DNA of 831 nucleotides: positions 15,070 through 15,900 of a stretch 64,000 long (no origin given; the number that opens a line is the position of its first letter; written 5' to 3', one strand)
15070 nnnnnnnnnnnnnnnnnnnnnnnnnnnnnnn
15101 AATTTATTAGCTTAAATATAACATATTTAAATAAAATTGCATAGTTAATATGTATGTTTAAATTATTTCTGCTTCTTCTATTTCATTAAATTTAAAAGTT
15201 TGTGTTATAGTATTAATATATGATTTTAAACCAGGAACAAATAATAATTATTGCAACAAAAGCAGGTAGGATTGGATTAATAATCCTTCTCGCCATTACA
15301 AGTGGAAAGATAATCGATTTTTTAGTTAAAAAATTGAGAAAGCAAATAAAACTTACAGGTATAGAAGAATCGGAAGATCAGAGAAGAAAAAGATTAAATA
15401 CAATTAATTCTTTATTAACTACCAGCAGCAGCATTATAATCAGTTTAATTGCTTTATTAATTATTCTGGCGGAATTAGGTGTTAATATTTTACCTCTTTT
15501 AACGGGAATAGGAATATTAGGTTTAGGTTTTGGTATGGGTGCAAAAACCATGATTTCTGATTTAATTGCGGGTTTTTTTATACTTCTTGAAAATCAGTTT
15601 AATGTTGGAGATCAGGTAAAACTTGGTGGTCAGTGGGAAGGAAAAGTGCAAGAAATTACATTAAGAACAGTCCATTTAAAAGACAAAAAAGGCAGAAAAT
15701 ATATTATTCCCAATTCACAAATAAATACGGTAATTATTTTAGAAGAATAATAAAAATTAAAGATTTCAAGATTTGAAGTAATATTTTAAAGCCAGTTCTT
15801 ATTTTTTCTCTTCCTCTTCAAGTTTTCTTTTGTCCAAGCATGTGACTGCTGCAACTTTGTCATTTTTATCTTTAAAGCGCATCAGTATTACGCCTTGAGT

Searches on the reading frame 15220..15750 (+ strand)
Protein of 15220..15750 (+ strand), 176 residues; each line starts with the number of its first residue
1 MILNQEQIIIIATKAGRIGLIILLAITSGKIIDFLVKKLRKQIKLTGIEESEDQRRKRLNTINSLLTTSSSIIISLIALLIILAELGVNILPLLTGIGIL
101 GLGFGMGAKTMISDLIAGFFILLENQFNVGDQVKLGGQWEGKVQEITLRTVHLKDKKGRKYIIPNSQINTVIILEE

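Call 10: search_protein_families(library=pfam, proteins=[window:15220-15750:+])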
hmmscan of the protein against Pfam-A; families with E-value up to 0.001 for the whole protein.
window:15220-15750:+ (176 aa): 2 families
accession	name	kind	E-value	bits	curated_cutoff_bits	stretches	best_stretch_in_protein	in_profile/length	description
PF00924.24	MS_channel_2nd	-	3.5e-17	62.7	20.2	1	111-170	2-60/68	Mechanosensitive ion channel, beta-domain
PF21088.3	MS_channel_1st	-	5.6e-05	23.5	23.1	1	71-109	4-42/42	Mechanosensitive ion channel, transmembrane helices 2/3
